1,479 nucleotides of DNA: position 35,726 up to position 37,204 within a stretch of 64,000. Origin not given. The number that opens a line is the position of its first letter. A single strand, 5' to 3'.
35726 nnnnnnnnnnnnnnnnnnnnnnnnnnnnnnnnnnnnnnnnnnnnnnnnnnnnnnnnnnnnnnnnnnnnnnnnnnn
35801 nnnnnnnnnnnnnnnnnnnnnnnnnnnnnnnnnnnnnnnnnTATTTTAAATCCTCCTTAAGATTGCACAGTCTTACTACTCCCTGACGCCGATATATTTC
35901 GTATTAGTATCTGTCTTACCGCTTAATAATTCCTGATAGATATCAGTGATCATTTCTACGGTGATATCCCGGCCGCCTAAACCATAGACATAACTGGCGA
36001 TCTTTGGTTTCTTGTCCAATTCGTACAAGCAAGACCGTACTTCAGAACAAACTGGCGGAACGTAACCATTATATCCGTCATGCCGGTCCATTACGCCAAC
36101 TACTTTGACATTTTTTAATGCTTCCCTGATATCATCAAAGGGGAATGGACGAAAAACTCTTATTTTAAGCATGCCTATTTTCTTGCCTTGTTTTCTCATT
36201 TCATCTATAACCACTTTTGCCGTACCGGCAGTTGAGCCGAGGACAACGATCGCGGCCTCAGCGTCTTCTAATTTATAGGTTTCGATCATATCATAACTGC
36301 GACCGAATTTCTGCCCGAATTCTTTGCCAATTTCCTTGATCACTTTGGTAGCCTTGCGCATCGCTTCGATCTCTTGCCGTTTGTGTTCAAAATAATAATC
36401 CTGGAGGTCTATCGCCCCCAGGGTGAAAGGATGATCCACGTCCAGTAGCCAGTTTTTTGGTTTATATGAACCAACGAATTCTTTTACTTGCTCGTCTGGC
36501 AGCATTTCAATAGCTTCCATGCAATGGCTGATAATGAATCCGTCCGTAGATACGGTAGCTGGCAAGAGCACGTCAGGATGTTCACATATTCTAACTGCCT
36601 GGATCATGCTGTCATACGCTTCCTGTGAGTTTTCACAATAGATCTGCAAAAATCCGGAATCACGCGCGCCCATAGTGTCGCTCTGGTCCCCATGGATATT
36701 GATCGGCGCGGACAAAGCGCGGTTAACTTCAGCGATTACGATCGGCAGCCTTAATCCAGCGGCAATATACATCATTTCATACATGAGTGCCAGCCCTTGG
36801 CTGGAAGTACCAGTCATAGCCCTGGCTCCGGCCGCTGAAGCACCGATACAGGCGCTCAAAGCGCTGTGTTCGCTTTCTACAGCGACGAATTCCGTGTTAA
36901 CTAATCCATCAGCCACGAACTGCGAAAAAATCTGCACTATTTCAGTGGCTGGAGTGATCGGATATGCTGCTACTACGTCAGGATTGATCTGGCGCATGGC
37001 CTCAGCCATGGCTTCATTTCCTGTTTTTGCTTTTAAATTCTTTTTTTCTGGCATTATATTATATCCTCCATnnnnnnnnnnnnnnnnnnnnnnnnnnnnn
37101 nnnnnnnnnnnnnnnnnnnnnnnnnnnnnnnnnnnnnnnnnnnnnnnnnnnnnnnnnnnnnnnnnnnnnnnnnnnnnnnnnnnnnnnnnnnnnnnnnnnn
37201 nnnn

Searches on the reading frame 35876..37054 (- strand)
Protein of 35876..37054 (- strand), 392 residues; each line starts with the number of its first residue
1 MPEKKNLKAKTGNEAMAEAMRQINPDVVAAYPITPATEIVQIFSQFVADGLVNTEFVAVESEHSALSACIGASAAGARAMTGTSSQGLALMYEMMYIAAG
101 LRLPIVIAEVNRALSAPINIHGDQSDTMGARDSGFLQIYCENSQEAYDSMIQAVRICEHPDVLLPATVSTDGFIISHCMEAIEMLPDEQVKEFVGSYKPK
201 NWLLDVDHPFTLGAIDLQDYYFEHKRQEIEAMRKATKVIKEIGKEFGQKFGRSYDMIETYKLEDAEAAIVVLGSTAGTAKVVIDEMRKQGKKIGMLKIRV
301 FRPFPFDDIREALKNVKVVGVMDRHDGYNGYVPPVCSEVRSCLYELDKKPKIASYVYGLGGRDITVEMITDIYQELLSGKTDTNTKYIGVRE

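Call 7: search_protein_families(library=pfam, proteins=[window:35876-37054:-])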
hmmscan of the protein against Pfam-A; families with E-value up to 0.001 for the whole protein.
window:35876-37054:- (392 aa): 3 families
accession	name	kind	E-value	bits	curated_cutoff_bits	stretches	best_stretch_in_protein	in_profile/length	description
PF01855.24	POR_N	-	5.4e-75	252.5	27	1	18-242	1-229/231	Pyruvate flavodoxin/ferredoxin oxidoreductase, thiamine diP-bdg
PF17147.9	PFOR_II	-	1.3e-28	99.8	27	1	265-368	1-101/102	Pyruvate:ferredoxin oxidoreductase core domain II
PF02780.25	Transketolase_C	-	0.00056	20.3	25.9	0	263-349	8-95/124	Transketolase, C-terminal domain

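Call 69: find_homologous_proteins(query=window:35876-37054:-, max_evalue=1e-100)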
Query window:35876-37054:- (392 aa): 7926 proteins with E <= 1e-100 among 8000 candidates; the best 120 are listed.
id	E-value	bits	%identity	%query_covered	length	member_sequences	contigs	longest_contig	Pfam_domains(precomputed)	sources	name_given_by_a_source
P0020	1.6e-250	848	96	100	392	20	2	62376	PF01855.25,PF17147.10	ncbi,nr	ncbi:MAG: pyruvate ferredoxin oxidoreductase [bacterium]|nr:pyruvate ferredoxin oxidoreductase [bact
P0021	4.3e-241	817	93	100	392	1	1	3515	PF01855.25,PF17147.10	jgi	jgi:pyruvate ferredoxin oxidoreductase alpha subunit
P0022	4.4e-221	752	86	99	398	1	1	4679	PF01855.25,PF17147.10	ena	-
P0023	9.0e-221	751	84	99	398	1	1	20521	PF01855.25,PF17147.10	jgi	jgi:pyruvate ferredoxin oxidoreductase alpha subunit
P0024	2.0e-218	743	86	99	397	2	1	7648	PF01855.25,PF17147.10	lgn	-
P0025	3.2e-202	690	78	99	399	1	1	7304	PF01855.25,PF17147.10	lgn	-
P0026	1.7e-176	605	69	98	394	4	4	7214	PF01855.25,PF17147.10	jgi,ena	-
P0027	6.3e-176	603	68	98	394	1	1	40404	PF01855.25,PF17147.10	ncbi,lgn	-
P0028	7.6e-176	603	71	98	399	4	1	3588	PF01855.25,PF17147.10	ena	-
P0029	1.2e-175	602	69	99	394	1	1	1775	PF01855.25,PF17147.10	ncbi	-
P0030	5.0e-175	600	69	98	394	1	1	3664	PF01855.25,PF17147.10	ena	-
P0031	8.5e-175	599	69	98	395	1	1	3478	PF01855.25,PF17147.10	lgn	-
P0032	5.2e-174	597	69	98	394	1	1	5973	PF01855.25,PF17147.10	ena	-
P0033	5.4e-174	597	69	98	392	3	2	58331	PF01855.25,PF17147.10,PF02780.26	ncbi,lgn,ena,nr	ncbi:pyruvate ferredoxin oxidoreductase [bacterium]|nr:pyruvate ferredoxin oxidoreductase [bacterium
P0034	1.3e-173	596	69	98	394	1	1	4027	PF01855.25,PF17147.10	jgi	-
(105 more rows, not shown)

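Call 70: find_encoding_contigs(protein=P0023, flank=3000, max_places=1)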
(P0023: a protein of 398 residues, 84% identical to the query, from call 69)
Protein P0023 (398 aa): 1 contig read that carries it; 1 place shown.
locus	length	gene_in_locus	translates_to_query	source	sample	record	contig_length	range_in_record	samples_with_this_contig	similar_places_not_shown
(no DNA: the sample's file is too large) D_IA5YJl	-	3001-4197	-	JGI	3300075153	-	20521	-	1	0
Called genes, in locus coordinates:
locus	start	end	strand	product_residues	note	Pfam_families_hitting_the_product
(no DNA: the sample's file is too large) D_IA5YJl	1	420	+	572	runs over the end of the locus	PF05157:MshEN, PF00437:T2SSE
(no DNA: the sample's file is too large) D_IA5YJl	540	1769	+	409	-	PF28597:T2SSF_N, PF00482:T2SSF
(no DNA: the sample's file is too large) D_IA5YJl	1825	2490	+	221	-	PF01558:POR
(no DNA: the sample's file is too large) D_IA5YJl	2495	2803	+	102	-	PF13237:Fer4_10 (faint), PF00037:Fer4 (faint), PF12797:Fer4_2 (faint), PF12837:Fer4_6 (faint), PF14697:Fer4_21, PF12838:Fer4_7 (faint)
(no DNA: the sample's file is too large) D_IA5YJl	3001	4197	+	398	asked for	PF01855:POR_N, PF17147:PFOR_II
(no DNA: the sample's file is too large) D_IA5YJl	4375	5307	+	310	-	PF02775:TPP_enzyme_C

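Call 71: find_encoding_contigs(protein=P0024, flank=3000, max_places=1)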
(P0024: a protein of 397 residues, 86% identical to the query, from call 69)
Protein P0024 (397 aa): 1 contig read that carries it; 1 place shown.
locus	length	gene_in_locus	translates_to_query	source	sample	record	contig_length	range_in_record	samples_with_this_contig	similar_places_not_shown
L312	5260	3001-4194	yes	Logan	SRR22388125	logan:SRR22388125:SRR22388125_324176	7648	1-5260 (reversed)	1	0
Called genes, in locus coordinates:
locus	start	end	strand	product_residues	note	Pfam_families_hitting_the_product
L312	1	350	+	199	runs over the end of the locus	PF21176:RecR_HhH, PF02132:RecR_ZnF, PF13662:Toprim_4, PF01751:Toprim, PF21175:RecR_C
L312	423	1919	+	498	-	-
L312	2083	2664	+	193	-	PF01558:POR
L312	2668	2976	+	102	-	PF12837:Fer4_6 (faint), PF14697:Fer4_21 (weak)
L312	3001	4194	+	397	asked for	PF01855:POR_N, PF17147:PFOR_II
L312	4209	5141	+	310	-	PF02775:TPP_enzyme_C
